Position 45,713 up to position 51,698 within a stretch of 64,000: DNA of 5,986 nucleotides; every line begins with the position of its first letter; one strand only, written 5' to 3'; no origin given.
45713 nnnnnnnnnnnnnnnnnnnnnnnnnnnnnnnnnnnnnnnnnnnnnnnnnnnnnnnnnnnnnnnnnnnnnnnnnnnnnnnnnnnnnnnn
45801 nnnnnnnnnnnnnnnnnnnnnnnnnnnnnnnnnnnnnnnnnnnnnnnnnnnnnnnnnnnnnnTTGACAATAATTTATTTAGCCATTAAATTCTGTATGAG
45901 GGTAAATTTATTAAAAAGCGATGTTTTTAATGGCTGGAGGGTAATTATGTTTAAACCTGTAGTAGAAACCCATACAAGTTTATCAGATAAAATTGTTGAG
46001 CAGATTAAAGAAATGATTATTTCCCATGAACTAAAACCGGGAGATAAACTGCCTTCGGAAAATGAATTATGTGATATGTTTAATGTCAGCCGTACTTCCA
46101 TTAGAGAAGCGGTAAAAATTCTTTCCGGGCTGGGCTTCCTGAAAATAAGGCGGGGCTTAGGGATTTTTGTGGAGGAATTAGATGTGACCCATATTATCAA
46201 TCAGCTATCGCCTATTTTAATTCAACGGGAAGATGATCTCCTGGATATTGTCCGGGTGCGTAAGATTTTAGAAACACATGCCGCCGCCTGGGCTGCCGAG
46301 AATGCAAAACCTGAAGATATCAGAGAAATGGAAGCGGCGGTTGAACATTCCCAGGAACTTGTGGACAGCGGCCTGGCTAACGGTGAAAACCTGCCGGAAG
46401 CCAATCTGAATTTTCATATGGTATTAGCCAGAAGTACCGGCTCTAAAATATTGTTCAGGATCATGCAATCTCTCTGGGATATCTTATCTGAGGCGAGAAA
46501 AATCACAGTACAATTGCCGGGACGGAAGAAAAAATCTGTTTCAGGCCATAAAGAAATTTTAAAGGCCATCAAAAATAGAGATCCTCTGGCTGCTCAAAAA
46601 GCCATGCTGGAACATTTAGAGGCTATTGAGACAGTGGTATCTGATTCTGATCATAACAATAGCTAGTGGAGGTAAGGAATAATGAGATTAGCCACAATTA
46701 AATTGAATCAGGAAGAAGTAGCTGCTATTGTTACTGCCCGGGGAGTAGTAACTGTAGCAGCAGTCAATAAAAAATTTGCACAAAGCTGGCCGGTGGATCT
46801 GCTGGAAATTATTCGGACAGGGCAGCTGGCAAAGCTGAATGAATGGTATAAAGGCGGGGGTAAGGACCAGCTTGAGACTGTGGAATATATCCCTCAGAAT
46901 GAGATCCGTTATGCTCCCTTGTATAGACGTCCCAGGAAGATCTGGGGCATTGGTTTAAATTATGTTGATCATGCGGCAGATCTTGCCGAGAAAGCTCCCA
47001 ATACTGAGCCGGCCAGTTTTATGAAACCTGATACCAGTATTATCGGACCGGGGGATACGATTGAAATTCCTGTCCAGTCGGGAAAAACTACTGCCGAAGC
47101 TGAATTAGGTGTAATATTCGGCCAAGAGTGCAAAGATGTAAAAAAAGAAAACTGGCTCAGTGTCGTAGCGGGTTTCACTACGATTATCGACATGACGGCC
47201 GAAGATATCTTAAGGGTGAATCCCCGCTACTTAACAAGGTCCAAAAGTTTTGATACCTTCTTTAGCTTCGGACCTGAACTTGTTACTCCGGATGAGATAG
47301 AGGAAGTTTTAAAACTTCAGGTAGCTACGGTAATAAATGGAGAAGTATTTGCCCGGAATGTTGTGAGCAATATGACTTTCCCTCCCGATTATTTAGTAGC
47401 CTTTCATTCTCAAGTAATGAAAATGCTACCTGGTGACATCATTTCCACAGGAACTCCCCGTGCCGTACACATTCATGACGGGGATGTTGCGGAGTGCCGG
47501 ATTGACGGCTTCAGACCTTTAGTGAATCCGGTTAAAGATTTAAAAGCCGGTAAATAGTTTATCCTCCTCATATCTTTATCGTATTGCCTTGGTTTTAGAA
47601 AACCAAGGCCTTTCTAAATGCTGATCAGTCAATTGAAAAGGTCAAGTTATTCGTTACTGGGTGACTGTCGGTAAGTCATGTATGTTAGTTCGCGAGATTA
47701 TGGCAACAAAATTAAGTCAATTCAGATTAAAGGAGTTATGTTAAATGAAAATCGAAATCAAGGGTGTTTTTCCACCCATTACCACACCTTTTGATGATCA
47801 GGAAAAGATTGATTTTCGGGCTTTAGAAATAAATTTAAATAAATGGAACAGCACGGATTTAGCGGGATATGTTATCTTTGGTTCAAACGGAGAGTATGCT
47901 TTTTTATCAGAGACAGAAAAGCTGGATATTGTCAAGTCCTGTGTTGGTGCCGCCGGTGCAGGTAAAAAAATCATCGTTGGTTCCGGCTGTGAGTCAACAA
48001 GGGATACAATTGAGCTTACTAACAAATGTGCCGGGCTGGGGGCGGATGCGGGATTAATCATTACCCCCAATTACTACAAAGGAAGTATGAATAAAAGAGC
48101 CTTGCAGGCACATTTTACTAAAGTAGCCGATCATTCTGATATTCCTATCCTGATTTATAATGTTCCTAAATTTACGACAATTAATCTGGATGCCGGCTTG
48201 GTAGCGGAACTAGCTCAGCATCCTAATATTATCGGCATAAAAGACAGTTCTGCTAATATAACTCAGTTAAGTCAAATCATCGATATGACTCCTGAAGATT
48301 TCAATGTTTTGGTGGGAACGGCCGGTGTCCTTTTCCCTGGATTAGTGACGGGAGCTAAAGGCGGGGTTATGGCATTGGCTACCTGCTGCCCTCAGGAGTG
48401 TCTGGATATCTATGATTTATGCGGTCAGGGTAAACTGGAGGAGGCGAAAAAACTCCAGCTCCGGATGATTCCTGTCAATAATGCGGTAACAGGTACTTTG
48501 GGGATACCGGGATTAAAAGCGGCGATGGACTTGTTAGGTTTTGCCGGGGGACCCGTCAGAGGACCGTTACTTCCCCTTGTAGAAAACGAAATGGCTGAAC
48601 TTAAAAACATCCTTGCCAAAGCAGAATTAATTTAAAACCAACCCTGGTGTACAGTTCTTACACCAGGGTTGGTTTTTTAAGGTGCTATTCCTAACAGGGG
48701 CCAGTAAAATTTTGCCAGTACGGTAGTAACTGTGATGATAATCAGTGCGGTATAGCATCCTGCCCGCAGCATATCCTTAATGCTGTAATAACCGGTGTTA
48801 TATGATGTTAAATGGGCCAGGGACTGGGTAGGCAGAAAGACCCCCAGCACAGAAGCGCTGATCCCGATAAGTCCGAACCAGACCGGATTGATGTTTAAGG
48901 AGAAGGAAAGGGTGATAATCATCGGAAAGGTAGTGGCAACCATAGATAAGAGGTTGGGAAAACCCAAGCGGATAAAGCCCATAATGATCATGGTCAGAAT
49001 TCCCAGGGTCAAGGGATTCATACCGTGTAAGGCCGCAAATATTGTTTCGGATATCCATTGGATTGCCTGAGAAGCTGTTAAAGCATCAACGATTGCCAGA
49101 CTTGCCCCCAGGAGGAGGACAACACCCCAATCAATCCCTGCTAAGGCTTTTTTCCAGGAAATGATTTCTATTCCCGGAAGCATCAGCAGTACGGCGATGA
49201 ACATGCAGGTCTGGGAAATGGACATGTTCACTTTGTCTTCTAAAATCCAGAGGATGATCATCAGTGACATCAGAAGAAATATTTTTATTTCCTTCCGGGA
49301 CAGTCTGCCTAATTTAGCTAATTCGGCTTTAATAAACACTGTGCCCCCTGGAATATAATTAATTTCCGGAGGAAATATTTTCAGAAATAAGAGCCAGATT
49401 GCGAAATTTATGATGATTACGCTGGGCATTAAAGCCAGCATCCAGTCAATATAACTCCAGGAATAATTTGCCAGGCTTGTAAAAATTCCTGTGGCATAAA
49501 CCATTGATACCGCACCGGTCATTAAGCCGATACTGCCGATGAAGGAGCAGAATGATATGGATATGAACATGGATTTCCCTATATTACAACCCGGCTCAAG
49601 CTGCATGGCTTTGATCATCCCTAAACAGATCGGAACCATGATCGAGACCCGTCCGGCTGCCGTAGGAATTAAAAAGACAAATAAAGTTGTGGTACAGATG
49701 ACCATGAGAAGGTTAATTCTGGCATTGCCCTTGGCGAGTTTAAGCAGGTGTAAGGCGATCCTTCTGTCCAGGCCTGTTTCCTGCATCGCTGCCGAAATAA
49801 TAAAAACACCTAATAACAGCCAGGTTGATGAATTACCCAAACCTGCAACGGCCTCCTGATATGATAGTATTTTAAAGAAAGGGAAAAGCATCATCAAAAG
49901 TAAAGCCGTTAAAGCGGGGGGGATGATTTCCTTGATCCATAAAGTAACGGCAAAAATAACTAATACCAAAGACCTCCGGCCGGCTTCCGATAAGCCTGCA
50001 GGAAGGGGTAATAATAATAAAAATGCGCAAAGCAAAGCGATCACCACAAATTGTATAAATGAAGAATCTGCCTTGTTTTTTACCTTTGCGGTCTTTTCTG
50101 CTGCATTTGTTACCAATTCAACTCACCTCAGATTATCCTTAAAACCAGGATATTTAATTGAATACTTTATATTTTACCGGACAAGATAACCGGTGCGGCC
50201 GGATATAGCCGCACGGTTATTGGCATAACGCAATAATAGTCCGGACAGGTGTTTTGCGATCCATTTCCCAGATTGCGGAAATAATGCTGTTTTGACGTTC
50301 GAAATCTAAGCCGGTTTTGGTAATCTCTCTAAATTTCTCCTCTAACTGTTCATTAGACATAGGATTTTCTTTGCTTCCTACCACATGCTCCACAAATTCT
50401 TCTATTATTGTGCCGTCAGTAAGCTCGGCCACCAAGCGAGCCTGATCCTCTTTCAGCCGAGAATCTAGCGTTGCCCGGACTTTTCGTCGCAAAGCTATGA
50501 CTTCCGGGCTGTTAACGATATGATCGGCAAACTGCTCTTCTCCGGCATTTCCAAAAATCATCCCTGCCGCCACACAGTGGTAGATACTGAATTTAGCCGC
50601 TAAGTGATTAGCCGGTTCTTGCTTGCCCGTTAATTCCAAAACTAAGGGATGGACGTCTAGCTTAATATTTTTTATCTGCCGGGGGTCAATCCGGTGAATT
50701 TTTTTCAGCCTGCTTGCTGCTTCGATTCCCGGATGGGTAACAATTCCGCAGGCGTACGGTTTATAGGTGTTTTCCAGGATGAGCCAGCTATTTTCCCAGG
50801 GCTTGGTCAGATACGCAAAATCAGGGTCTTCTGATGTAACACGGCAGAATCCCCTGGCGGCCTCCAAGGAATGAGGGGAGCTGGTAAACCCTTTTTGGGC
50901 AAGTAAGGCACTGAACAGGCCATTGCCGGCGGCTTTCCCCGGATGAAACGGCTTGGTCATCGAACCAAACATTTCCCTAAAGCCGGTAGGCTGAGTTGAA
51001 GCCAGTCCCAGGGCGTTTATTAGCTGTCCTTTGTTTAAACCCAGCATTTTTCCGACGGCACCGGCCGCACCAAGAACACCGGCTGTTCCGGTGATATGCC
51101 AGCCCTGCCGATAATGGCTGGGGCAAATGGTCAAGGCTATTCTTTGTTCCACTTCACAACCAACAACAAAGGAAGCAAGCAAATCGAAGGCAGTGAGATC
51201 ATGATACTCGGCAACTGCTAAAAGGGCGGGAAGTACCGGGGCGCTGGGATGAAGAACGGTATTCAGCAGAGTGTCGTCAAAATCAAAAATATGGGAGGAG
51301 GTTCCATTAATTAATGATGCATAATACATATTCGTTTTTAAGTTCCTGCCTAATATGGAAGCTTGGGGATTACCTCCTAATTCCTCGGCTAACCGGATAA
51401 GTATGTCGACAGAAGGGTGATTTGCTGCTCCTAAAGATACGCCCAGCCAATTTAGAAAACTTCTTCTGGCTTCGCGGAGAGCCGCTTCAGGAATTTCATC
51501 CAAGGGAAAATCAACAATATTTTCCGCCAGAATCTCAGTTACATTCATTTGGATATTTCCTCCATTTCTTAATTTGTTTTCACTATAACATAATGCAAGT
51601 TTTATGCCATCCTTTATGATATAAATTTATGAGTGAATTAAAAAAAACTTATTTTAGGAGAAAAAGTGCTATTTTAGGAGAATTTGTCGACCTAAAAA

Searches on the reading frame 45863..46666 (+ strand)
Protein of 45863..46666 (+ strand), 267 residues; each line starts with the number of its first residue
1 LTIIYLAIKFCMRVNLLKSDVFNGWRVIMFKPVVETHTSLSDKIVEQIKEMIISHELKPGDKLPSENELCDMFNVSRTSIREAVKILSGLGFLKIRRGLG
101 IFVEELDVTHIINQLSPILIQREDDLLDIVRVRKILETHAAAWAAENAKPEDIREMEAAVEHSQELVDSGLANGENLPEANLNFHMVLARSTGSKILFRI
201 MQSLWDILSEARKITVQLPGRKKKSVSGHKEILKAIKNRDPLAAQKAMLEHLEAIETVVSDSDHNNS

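Call 9: search_protein_families(library=ncbifam, proteins=[window:45863-46666:+], max_evalue=0.01)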
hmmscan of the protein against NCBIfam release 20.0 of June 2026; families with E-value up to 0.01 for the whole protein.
window:45863-46666:+ (267 aa): 30 families (the best 25 are shown)
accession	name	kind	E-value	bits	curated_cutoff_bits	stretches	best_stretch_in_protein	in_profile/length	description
NF003011.0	PRK03837.1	subfamily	1.6e-42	145.8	260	1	39-258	13-232/241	transcriptional regulator NanR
NF007741.0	PRK10421.1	equivalog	1.7e-35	122.6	311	1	37-265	5-239/262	transcriptional regulator LldR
NF007001.0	PRK09464.1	equivalog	1.7e-30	106.5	330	1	38-266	9-239/254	pyruvate dehydrogenase complex transcriptional repressor PdhR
NF007588.0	PRK10225.1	equivalog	4.3e-27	95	442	1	43-256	13-228/257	Uxu operon transcriptional regulator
NF007442.0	PRK09990.1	equivalog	5.6e-25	88.2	301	1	36-264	7-240/256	transcriptional regulator GlcC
TIGR03338.1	phnR_burk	equivalog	1.9e-23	83.2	271.5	1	38-254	10-208/212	phosphonate utilization associated transcriptional regulator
NF008571.0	PRK11523.1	equivalog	6.4e-20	71.7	396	1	39-258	8-224/258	transcriptional regulator ExuR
NF052282.1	PLP_TF_PdxR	equivalog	3.6e-14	52.7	320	1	40-117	2-77/448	MocR-like pyridoxine biosynthesis transcription factor PdxR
TIGR02018.2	his_ut_repres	equivalog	1.1e-12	47.8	220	1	43-110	3-70/226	histidine utilization transcriptional repressor HutC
TIGR02325.1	C_P_lyase_phnF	equivalog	3.7e-12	46.3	156.8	1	40-114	9-83/238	phosphonate metabolism transcriptional regulator PhnF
TIGR02404.1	trehalos_R_Bsub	equivalog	3.9e-12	46.3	211.95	1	43-106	4-67/233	trehalose operon repressor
NF052441.1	TransRegRv0792c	equivalog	3.9e-11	42.7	400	1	38-105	15-82/260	Rv0792c family HTH-type transcriptional regulator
NF008504.0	PRK11414.1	equivalog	5.7e-11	42.6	225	1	36-252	8-208/221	GntR family transcriptional regulator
NF007292.0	PRK09764.1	equivalog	1.1e-10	41.2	281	1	39-118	5-84/240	GntR family transcriptional regulator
NF008491.0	PRK11402.1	subfamily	5.6e-10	39.1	269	1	38-108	10-80/243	GntR family transcriptional regulator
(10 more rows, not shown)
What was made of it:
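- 45863..46666 (+): GntR/FadR-family regulator (FCD type); the real start is probably ATG 45947. call 9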

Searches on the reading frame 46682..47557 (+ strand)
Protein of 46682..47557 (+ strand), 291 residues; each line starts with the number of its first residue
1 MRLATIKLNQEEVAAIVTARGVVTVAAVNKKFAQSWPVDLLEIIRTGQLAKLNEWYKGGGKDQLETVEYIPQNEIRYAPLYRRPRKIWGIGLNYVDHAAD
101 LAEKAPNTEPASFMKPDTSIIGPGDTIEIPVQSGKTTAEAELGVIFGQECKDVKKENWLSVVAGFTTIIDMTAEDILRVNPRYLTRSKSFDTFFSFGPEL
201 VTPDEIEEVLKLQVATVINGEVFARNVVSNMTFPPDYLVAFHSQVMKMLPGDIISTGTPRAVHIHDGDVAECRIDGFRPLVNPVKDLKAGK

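Call 3: search_protein_families(library=pfam, proteins=[window:46682-47557:+], max_evalue=0.01)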
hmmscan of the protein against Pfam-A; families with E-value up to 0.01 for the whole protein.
window:46682-47557:+ (291 aa): 1 family
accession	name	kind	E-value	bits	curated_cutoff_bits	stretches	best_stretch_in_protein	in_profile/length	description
PF01557.24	FAA_hydrolase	-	1.4e-51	175.7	23.9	1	86-284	1-213/214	Fumarylacetoacetate (FAA) hydrolase C-terminal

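Call 9: search_protein_families(library=ncbifam, proteins=[window:46682-47557:+], max_evalue=0.01)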
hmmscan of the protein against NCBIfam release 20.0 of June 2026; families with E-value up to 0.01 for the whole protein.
window:46682-47557:+ (291 aa): 6 families
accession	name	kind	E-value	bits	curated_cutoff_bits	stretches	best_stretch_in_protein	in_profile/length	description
TIGR02303.1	HpaG-C-term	equivalog_domain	8.1e-41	140.1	276.4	1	70-285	29-243/245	4-hydroxyphenylacetate degradation bifunctional isomerase/decarboxylase, C-terminal subunit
NF053535.1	DhyDRhmHlse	equivalog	1.2e-33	116.6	500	1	73-262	59-247/284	2,4-didehydro-3-deoxy-L-rhamnonate hydrolase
NF009399.0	PRK12764.1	equivalog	2.2e-28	99.6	444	1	74-276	11-211/501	fumarylacetoacetate hydrolase family protein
NF011750.0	PRK15203.1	equivalog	6.7e-26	91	811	1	87-284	225-422/429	4-hydroxyphenylacetate degradation bifunctional isomerase/decarboxylase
TIGR02305.1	HpaG-N-term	equivalog_domain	1.6e-25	89.8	228.65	1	104-284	27-205/205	4-hydroxyphenylacetate degradation bifunctional isomerase/decarboxylase, N-terminal subunit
NF007967.0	PRK10691.1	equivalog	2.7e-18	66.1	201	1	86-276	18-211/219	fumarylacetoacetate hydrolase family protein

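Call 82: search_solved_structures(query=window:46682-47557:+, max_evalue=1e-25)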
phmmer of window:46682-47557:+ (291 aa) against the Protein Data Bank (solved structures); distinct sequences matched with E-value up to 1e-25: 8.
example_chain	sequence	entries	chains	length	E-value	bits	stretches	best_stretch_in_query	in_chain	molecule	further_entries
1gtt_A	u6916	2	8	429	5.3e-39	137.4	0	86-285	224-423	4-HYDROXYPHENYLACETATE DEGRADATION BIFUNCTIONAL ISOMERASE/DECARBOXYLASE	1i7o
3rr6_A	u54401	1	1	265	1.6e-33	119.4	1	84-284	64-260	Putative uncharacterized protein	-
4dbf_A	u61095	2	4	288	5.2e-33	117.7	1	78-286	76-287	2-HYDROXYHEPTA-2,4-DIENE-1,7-DIOATE ISOMERASE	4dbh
4pfz_A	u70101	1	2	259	9.9e-33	116.8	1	84-284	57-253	5-carboxymethyl-2-hydroxymuconate delta-isomerase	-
3qdf_A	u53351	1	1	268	3.7e-31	111.6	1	85-284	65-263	2-hydroxyhepta-2,4-diene-1,7-dioate isomerase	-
1wzo_A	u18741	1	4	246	9.4e-30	107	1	83-286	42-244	HpcE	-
8gsr_A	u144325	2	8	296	1e-29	106.9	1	72-262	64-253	L-2,4-diketo-3-deoxyrhamnonate hydrolase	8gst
6v77_A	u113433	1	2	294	9.4e-27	97.2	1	83-263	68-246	Putative HpcE protein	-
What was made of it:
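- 46682..47557 (+): FAH-family enzyme (HpcE/HpaG-like; the family also includes 2,4-diketo-acid hydrolases). calls 3, 9, 82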

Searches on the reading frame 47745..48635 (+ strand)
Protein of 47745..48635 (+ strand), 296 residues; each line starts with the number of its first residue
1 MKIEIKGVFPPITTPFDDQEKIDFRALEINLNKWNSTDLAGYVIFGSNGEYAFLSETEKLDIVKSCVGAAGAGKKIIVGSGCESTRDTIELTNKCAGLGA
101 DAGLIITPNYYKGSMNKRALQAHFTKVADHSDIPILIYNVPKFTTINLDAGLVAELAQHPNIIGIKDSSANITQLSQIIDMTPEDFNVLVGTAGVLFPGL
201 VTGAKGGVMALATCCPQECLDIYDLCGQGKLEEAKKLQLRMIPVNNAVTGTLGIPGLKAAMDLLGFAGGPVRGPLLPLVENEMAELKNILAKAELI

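Call 3: search_protein_families(library=pfam, proteins=[window:47745-48635:+], max_evalue=0.01)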
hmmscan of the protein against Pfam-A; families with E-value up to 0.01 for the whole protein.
window:47745-48635:+ (296 aa): 1 family
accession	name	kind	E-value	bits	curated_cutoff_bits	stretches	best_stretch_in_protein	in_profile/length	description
PF00701.28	DHDPS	-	1.6e-55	188.3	22.1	1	5-292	2-288/289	Dihydrodipicolinate synthetase family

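Call 9: search_protein_families(library=ncbifam, proteins=[window:47745-48635:+], max_evalue=0.01)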
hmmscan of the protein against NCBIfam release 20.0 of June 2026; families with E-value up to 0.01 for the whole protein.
window:47745-48635:+ (296 aa): 7 families
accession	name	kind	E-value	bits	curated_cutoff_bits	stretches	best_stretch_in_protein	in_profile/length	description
TIGR00674.1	dapA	equivalog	1.8e-55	187.9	206.15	1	8-292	2-285/286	4-hydroxy-tetrahydrodipicolinate synthase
TIGR02313.1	HpaI-NOT-DapA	exception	1.2e-38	132.6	396.7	1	6-292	2-288/294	2,4-dihydroxyhept-2-ene-1,7-dioic acid aldolase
NF003164.0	PRK04147.1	equivalog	2.9e-37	128.6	281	1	4-292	3-289/294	N-acetylneuraminate lyase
NF002958.0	PRK03620.1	subfamily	1.2e-29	103.1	278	1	11-293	18-299/307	5-dehydro-4-deoxyglucarate dehydratase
TIGR00683.1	nanA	equivalog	1.7e-28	99.8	382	1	5-288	1-283/293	N-acetylneuraminate lyase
NF040954.1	Arch_KDGaldase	equivalog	3.4e-26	92.2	390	1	9-292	4-280/288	bifunctional 2-dehydro-3-deoxy-phosphogluconate/2-dehydro-3-deoxy-6-phosphogalactonate aldolase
TIGR03249.1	KdgD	equivalog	2.3e-24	86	373.95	1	12-293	16-298/299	5-dehydro-4-deoxyglucarate dehydratase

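Call 83: search_solved_structures(query=window:47745-48635:+, max_evalue=1e-40)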
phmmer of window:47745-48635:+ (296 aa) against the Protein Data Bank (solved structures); distinct sequences matched with E-value up to 1e-40: 3.
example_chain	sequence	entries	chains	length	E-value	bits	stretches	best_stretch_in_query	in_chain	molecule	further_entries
3s5n_A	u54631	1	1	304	1.9e-76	260.2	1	2-282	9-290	4-hydroxy-2-oxoglutarate aldolase, mitochondrial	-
3s5o_A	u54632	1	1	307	1.9e-76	260.2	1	2-282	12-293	4-hydroxy-2-oxoglutarate aldolase, mitochondrial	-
2yxg_A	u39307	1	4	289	8.2e-43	149.8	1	5-292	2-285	Dihydrodipicolinate synthase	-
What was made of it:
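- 47745..48635 (+): DHDPS-family aldolase; its best solved relative by far is 4-hydroxy-2-oxoglutarate aldolase HOGA1. calls 3, 83 (E 1.9e-76, against 8e-43 for a dihydrodipicolinate synthase)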

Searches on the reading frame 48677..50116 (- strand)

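Call 8: search_protein_families(library=pfam, proteins=[window:48677-50116:-], max_evalue=0.001)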
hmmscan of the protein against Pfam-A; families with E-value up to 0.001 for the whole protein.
window:48677-50116:- (479 aa): 2 families
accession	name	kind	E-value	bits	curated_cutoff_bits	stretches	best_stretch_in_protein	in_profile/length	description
PF00939.25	Na_sulph_symp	-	3.8e-58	198.1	27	1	20-477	4-471/472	Sodium:sulfate symporter transmembrane region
PF03600.22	CitMHS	-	9e-38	130.6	31.9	2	58-416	2-333/336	Citrate transporter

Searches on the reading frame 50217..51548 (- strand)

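Call 8: search_protein_families(library=pfam, proteins=[window:50217-51548:-], max_evalue=0.001)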
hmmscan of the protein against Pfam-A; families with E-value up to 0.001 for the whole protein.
window:50217-51548:- (443 aa): 2 families
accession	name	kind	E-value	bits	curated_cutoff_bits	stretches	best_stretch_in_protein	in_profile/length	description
PF03972.19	MmgE_PrpD_N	-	2e-71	240.5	32.1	1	6-245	2-242/244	MmgE/PrpD N-terminal domain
PF19305.4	MmgE_PrpD_C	-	2.4e-41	141.9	32.1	1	265-428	1-172/173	MmgE/PrpD C-terminal domain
